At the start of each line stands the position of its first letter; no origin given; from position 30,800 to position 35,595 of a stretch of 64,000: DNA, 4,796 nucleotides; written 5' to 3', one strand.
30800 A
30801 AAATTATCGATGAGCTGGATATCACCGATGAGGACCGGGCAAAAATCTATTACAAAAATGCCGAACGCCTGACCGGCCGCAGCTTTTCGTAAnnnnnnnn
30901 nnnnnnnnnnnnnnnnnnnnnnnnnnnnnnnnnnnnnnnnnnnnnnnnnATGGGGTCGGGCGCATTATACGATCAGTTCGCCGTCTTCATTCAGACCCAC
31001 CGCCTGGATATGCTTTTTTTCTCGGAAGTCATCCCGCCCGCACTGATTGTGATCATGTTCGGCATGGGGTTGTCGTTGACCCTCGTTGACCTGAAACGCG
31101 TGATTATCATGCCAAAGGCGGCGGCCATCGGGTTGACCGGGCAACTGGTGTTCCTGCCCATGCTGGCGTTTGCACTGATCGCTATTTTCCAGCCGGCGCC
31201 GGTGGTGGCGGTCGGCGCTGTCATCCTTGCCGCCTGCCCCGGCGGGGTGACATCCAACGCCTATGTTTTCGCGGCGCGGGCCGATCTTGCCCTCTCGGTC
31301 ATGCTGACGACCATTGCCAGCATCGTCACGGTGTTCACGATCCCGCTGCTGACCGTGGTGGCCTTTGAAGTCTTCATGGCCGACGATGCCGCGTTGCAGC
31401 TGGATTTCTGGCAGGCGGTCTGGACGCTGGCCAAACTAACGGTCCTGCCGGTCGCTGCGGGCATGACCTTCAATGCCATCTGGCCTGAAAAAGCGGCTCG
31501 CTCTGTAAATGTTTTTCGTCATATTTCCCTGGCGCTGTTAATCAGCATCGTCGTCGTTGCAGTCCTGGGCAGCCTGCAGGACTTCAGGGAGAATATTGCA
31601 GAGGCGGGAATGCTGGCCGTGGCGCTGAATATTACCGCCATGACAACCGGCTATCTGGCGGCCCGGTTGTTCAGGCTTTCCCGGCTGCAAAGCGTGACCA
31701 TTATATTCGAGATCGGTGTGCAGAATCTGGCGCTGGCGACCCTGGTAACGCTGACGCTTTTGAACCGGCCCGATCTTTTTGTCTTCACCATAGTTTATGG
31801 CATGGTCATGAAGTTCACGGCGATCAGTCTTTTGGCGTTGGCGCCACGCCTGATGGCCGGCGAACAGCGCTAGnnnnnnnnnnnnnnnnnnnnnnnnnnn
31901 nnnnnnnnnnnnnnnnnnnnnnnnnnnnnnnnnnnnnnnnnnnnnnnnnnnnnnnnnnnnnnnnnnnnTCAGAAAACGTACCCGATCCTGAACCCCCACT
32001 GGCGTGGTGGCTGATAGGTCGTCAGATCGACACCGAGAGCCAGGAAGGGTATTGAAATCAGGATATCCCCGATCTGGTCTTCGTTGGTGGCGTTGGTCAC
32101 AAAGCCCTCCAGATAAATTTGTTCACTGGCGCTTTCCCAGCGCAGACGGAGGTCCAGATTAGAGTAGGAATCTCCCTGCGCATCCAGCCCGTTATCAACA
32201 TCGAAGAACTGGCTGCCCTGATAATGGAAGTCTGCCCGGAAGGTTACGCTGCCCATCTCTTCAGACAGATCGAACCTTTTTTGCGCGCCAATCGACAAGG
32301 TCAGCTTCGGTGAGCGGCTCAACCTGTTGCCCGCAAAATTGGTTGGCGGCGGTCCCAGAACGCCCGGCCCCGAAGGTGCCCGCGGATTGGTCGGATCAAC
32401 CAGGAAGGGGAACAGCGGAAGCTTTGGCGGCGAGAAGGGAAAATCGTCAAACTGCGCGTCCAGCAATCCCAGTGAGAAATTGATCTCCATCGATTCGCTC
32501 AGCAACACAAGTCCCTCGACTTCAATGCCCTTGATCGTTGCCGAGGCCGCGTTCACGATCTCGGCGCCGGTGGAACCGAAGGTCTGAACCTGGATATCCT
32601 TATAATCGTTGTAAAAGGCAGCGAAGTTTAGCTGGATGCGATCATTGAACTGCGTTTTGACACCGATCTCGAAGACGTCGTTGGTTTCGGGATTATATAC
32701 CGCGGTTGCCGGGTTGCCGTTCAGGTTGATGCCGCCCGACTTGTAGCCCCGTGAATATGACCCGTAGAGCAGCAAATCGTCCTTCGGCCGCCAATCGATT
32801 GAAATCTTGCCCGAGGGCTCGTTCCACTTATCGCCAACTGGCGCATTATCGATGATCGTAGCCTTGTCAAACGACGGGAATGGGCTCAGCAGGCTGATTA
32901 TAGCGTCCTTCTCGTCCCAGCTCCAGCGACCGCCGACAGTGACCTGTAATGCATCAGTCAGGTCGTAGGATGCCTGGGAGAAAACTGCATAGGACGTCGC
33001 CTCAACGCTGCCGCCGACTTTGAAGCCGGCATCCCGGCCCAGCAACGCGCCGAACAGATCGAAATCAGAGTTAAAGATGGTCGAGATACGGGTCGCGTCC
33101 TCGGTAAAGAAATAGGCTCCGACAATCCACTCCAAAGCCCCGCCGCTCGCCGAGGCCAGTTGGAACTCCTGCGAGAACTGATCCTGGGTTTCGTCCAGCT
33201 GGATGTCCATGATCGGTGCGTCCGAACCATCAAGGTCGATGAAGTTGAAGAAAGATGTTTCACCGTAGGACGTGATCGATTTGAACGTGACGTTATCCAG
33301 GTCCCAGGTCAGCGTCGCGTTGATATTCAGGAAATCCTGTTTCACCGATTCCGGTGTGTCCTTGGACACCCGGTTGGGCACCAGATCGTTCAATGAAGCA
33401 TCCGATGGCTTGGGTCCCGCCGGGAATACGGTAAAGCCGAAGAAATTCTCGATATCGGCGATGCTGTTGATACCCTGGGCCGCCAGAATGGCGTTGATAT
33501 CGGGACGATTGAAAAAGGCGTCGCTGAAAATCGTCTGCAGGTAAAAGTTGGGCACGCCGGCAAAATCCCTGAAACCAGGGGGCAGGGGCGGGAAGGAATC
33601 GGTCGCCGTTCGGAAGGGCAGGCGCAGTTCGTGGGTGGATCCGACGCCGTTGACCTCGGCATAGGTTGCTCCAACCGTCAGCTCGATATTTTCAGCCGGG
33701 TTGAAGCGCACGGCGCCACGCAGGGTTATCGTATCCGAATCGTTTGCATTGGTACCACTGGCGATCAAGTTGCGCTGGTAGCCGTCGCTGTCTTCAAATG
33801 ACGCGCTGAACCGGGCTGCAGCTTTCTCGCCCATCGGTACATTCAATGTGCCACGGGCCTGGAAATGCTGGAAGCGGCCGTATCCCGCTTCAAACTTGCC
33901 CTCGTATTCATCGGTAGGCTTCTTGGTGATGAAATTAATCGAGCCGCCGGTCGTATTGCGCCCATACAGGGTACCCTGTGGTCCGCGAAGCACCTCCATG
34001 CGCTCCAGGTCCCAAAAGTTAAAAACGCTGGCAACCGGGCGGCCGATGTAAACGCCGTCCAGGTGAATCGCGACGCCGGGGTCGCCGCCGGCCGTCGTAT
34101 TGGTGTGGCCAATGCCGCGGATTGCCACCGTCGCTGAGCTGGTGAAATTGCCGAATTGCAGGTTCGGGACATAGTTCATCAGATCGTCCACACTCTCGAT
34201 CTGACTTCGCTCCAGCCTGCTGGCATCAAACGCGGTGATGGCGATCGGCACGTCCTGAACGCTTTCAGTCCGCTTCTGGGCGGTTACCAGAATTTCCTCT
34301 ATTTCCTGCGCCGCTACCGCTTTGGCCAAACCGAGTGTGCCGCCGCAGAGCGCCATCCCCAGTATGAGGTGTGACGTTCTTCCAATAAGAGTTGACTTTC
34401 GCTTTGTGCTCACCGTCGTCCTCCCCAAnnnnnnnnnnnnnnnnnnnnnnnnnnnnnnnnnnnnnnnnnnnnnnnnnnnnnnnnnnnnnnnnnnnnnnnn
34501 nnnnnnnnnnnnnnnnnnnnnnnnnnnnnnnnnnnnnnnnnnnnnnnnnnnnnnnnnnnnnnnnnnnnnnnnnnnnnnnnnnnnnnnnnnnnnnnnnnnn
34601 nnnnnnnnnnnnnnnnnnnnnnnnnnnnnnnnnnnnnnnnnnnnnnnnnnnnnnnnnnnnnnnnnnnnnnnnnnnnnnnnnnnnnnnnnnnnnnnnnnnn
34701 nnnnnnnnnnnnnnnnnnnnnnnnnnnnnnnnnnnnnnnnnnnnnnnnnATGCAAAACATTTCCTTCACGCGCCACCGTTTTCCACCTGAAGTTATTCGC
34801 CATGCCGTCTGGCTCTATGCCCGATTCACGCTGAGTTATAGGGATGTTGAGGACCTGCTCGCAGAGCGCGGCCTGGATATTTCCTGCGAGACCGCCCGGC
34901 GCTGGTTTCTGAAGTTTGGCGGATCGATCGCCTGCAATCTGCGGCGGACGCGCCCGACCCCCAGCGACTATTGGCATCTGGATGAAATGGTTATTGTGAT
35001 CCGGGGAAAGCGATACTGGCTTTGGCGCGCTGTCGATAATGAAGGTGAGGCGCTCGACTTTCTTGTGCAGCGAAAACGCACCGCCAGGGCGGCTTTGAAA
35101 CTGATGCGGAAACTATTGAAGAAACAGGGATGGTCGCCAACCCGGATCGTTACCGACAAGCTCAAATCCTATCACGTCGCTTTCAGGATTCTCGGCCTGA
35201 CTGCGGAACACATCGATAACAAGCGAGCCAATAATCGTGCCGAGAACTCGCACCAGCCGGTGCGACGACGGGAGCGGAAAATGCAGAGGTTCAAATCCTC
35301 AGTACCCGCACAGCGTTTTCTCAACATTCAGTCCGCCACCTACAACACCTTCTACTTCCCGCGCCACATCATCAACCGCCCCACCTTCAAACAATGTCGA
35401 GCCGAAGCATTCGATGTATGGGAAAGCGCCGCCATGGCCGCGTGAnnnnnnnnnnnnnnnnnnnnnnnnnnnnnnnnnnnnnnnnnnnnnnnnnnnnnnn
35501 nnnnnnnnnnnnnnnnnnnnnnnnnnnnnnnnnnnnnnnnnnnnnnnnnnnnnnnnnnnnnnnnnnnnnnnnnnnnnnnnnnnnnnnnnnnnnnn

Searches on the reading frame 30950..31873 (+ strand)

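Call 35: search_protein_families(library=pfam, proteins=[window:30950-31873:+], max_evalue=0.000001)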
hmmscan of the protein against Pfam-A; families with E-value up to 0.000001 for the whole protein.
window:30950-31873:+ (307 aa): 2 families
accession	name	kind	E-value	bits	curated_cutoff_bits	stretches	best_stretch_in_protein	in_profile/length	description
PF01758.21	SBF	-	3.5e-32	112.1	24.3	1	30-209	2-185/191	Sodium Bile acid symporter family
PF13593.11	SBF_like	-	1.1e-12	48.4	25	1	26-262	31-271/313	SBF-like CPA transporter family (DUF4137)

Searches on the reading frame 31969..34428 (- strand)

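Call 35: search_protein_families(library=pfam, proteins=[window:31969-34428:-], max_evalue=0.000001)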
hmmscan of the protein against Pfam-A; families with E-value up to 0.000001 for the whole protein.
window:31969-34428:- (819 aa): 2 families
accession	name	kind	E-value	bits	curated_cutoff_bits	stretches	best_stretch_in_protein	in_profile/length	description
PF00593.30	TonB_dep_Rec_b-barrel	-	4.2e-41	142.7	27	1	339-764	28-421/436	TonB dependent receptor-like, beta-barrel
PF07715.20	Plug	-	1.9e-19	70.6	23.9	1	57-162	2-106/107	TonB-dependent Receptor Plug Domain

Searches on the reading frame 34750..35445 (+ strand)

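Call 35: search_protein_families(library=pfam, proteins=[window:34750-35445:+], max_evalue=0.000001)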
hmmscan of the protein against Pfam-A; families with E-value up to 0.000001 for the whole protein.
window:34750-35445:+ (231 aa): 1 family
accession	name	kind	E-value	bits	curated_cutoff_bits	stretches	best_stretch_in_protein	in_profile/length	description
PF13610.12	DDE_Tnp_IS240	-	4.3e-32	111.6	27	1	74-192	3-127/139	DDE domain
